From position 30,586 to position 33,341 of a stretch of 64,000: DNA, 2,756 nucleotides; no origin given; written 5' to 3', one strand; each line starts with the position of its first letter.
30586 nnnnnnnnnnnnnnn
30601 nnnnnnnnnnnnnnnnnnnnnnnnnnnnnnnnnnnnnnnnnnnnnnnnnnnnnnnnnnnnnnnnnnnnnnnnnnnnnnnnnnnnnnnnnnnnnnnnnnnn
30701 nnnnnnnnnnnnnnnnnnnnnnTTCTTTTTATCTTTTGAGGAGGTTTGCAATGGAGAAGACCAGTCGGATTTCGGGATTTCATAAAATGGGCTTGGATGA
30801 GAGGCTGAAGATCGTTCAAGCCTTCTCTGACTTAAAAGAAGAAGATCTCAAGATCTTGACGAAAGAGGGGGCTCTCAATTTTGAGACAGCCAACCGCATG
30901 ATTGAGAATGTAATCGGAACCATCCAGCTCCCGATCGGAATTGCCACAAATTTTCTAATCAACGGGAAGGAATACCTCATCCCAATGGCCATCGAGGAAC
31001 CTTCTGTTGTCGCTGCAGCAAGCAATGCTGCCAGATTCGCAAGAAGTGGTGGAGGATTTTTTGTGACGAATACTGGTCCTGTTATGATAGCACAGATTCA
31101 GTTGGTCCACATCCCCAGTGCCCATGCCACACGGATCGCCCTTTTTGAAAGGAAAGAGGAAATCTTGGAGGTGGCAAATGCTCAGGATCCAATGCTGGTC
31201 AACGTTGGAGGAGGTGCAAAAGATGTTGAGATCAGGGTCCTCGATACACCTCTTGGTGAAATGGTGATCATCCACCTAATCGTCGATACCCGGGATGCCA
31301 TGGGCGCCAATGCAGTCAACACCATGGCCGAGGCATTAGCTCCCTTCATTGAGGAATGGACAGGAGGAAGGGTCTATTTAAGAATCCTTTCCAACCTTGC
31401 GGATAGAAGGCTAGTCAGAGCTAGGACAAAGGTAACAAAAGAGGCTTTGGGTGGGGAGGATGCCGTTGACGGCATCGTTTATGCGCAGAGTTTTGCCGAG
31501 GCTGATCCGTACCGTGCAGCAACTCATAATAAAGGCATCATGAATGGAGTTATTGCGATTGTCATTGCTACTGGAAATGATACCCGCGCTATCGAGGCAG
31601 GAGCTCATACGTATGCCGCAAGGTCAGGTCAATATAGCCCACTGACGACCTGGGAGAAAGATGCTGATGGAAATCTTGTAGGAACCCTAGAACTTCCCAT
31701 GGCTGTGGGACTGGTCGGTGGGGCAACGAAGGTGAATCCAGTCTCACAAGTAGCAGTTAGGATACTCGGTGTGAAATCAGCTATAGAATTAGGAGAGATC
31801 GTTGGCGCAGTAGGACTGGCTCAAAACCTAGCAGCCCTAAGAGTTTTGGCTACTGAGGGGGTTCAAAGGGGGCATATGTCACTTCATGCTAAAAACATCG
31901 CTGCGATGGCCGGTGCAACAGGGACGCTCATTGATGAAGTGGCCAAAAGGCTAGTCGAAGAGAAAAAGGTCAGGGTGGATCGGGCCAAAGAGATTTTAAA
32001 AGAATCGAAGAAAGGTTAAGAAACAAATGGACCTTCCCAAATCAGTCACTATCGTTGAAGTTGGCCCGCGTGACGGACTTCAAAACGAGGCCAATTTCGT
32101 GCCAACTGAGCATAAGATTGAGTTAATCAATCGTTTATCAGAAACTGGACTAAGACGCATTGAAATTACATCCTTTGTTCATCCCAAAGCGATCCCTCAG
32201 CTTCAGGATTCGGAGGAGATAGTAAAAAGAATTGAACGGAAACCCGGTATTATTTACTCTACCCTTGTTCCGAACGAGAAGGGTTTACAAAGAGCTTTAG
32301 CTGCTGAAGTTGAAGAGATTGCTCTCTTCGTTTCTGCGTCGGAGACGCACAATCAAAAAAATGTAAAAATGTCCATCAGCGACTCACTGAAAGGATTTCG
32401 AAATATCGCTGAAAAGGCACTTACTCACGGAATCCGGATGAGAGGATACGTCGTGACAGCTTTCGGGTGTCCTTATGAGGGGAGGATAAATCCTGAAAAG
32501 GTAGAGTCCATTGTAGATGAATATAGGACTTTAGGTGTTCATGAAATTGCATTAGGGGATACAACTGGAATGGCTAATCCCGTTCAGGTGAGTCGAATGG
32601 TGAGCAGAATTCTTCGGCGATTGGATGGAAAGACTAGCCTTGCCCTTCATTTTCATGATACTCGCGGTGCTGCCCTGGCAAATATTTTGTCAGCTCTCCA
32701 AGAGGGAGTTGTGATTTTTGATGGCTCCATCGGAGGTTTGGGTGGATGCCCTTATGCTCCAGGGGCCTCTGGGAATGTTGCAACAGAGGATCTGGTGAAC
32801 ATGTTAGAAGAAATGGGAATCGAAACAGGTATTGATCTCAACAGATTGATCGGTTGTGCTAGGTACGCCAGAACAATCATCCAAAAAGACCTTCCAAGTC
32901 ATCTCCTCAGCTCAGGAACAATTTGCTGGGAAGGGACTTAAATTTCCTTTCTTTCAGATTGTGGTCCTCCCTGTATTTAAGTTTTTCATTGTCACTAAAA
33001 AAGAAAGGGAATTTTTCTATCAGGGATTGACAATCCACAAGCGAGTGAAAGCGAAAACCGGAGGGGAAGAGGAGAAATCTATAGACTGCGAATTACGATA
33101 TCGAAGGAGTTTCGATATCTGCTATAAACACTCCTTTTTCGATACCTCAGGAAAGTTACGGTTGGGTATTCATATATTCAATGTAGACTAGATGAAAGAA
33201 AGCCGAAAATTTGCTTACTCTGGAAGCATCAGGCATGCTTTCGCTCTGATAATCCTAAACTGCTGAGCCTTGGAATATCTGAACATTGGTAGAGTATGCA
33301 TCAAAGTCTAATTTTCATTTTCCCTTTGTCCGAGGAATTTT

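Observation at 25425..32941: Island-borne mevalonate/HMG-CoA catabolic module: XRE-cupin regulator, Liv-type ABC importer, class II HMG-CoA reductase and HMG-CoA lyase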

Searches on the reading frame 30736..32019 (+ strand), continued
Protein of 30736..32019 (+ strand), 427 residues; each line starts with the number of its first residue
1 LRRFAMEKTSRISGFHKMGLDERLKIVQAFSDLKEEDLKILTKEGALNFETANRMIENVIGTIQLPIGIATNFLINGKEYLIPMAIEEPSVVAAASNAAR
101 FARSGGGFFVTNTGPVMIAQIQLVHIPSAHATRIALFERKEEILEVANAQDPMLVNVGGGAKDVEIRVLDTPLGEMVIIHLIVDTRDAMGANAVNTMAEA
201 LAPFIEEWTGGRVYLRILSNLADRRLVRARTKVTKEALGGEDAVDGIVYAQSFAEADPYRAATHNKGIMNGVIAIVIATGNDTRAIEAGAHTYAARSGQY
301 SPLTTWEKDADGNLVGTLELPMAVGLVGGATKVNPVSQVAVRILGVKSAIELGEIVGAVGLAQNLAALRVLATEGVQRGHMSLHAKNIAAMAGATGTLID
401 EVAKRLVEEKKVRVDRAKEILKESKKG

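Call 77: find_encoding_contigs(protein=P0093, flank=8000, max_places=1)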
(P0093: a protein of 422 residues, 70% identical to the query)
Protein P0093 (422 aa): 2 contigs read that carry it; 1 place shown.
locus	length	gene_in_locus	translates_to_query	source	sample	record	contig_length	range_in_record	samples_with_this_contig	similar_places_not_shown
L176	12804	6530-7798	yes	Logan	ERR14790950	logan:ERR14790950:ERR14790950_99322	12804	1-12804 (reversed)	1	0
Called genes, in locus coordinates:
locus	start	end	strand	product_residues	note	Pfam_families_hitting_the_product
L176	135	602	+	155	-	PF03449:GreA_GreB_N, PF01272:GreA_GreB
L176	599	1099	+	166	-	-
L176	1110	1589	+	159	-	PF05728:UPF0227 (weak), PF00561:Abhydrolase_1 (weak), PF02230:Abhydrolase_2, PF12146:Hydrolase_4 (faint)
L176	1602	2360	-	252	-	PF00551:Formyl_trans_N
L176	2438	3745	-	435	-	PF00162:PGK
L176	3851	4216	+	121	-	PF02311:AraC_binding, PF07883:Cupin_2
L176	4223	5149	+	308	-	PF01075:Glyco_transf_9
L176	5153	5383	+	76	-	-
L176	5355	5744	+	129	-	PF02579:Nitro_FeMo-Co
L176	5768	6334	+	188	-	PF12844:HTH_19, PF13560:HTH_31, PF01381:HTH_3, PF13443:HTH_26 (weak), PF07883:Cupin_2, PF02311:AraC_binding (weak)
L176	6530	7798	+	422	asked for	PF00368:HMG-CoA_red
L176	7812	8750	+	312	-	PF00682:HMGL-like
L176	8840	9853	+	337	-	PF03480:DctP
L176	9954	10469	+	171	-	PF04290:DctQ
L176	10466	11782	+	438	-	PF06808:DctM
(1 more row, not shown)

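Call 78: find_encoding_contigs(protein=P0098, flank=8000, max_places=1)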
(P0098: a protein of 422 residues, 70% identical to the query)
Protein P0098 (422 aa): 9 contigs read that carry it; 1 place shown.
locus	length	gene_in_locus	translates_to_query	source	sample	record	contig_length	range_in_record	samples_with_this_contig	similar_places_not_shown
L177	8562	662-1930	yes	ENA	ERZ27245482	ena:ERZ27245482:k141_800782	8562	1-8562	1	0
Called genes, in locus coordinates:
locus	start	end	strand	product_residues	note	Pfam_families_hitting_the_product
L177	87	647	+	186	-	PF12844:HTH_19, PF13560:HTH_31, PF01381:HTH_3, PF13443:HTH_26, PF07883:Cupin_2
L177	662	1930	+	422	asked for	PF00368:HMG-CoA_red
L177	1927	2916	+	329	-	PF00682:HMGL-like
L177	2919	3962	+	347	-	PF03480:DctP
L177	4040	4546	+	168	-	PF04290:DctQ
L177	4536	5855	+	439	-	PF06808:DctM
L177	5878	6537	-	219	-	PF03330:DPBB_1, PF05036:SPOR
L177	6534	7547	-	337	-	PF04055:Radical_SAM, PF16199:Radical_SAM_C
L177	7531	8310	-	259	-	PF22935:RM44_endonuclase (weak), PF14622:Ribonucleas_3_3, PF00636:Ribonuclease_3, PF00035:dsrm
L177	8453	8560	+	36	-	?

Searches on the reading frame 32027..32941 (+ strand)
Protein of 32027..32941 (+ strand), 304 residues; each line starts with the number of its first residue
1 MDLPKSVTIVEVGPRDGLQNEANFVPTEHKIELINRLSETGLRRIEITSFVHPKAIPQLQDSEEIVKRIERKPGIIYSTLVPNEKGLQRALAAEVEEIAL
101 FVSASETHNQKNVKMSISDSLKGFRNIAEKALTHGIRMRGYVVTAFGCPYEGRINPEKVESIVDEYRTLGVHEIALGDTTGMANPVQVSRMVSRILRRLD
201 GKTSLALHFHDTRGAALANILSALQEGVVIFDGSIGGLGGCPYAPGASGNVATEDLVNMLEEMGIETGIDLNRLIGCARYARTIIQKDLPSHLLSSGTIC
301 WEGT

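Call 3: search_protein_families(library=pfam, proteins=[window:32027-32941:+])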
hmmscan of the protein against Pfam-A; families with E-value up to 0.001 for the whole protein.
window:32027-32941:+ (304 aa): 1 family
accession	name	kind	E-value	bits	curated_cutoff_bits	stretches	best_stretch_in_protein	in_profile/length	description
PF00682.25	HMGL-like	-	1.3e-53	182.5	29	1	7-276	2-255/260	HMGL-like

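Call 4: search_protein_families(library=ncbifam, proteins=[window:32027-32941:+])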
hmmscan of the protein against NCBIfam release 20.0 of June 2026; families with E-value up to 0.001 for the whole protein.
window:32027-32941:+ (304 aa): 25 families
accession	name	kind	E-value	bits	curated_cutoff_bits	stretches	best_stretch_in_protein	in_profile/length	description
NF004283.0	PRK05692.1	subfamily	8.7e-127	422.4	246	1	1-294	1-293/300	hydroxymethylglutaryl-CoA lyase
TIGR02146.1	LysS_fung_arch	equivalog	6.1e-24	84.9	413.55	1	14-239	6-220/344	homocitrate synthase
NF002085.0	PRK00915.1-2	subfamily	2.2e-23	82.8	517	1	2-279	9-269/504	2-isopropylmalate synthase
TIGR02090.1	LEU1_arch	subfamily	9.4e-20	71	484.75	1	7-282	1-259/363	isopropylmalate/citramalate/homocitrate synthases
TIGR02660.1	nifV_homocitr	equivalog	1.9e-19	70.2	462.9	1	7-286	2-264/365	homocitrate synthase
NF006049.0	PRK08195.1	subfamily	1.5e-18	67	229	1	155-287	146-272/344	4-hyroxy-2-oxovalerate/4-hydroxy-2-oxopentanoic acid aldolase,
TIGR03217.1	4OH_2_O_val_ald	equivalog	8.7e-17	61.3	286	1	155-280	141-260/334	4-hydroxy-2-oxovalerate aldolase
NF002086.0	PRK00915.1-3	equivalog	9.2e-16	57.4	532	1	5-281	5-275/516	2-isopropylmalate synthase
NF041069.1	IPMS_Sufob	equivalog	1.9e-14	53.7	600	1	9-281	3-260/371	isopropylmalate synthase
NF002084.0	PRK00915.1-1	equivalog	2.1e-14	53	748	1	7-279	5-271/523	2-isopropylmalate synthase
NF006761.0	PRK09282.1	domain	1.5e-13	50.1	402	1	117-287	115-276/591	pyruvate carboxylase subunit B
NF002087.0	PRK00915.1-4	equivalog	4e-13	48.7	729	1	7-284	7-278/516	2-isopropylmalate synthase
TIGR00973.1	leuA_bact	equivalog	4.5e-13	48.5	598.7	1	7-275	2-264/494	2-isopropylmalate synthase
NF010643.0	PRK14040.1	subfamily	1e-12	47.3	892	1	162-287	162-279/595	oxaloacetate decarboxylase subunit alpha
NF008985.0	PRK12331.1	equivalog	4.9e-12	45.3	718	1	117-291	115-280/465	oxaloacetate decarboxylase subunit alpha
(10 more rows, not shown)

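Call 66: search_solved_structures(query=window:32027-32941:+, max_evalue=1e-20, show_alignments=1)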
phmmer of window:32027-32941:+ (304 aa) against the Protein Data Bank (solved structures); distinct sequences matched with E-value up to 1e-20: 6.
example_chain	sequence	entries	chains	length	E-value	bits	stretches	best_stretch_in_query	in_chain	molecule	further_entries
1ydo_A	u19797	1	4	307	1.2e-93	316.9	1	1-294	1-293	HMG-CoA Lyase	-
6nds_A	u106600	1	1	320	5.2e-90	304.9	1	8-297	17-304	3-hydroxy-3-methylglutaryl-CoA lyase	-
2cw6_A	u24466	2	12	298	1.1e-85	290.8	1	3-283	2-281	Hydroxymethylglutaryl-CoA lyase, mitochondrial | Hydroxymethylglutaryl-CoA lyase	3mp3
3mp4_A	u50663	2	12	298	7.3e-85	288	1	3-283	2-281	Hydroxymethylglutaryl-CoA lyase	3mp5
1ydn_A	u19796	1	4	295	4.4e-83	282.2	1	6-286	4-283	HYDROXYMETHYLGLUTARYL-COA LYASE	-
2ftp_A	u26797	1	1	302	5.2e-80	272.1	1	1-285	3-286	hydroxymethylglutaryl-CoA lyase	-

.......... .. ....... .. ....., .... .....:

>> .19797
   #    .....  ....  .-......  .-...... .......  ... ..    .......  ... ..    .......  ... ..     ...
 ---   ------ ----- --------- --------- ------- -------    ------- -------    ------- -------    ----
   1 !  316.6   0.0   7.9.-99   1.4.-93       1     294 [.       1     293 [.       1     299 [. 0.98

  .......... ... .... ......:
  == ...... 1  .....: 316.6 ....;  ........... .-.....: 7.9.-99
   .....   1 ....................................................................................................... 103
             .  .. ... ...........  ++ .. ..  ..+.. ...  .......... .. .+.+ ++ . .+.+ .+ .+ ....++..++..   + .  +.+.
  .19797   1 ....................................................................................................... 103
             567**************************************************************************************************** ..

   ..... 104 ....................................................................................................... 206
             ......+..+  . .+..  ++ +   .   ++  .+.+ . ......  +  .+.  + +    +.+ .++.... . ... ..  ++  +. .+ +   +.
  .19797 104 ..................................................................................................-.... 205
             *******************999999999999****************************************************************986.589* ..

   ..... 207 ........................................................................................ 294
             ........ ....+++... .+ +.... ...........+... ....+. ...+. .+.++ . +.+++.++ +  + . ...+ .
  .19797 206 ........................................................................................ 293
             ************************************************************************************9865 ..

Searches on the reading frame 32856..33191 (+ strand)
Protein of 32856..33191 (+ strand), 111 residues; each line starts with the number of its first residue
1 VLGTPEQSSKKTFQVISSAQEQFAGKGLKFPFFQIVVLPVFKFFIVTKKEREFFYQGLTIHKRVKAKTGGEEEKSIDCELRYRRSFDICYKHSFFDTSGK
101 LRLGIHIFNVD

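Call 40: search_protein_families(library=pfam, proteins=[window:32856-33191:+], max_evalue=0.01)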
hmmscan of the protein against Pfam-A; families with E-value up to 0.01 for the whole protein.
window:32856-33191:+ (111 aa): 0 families
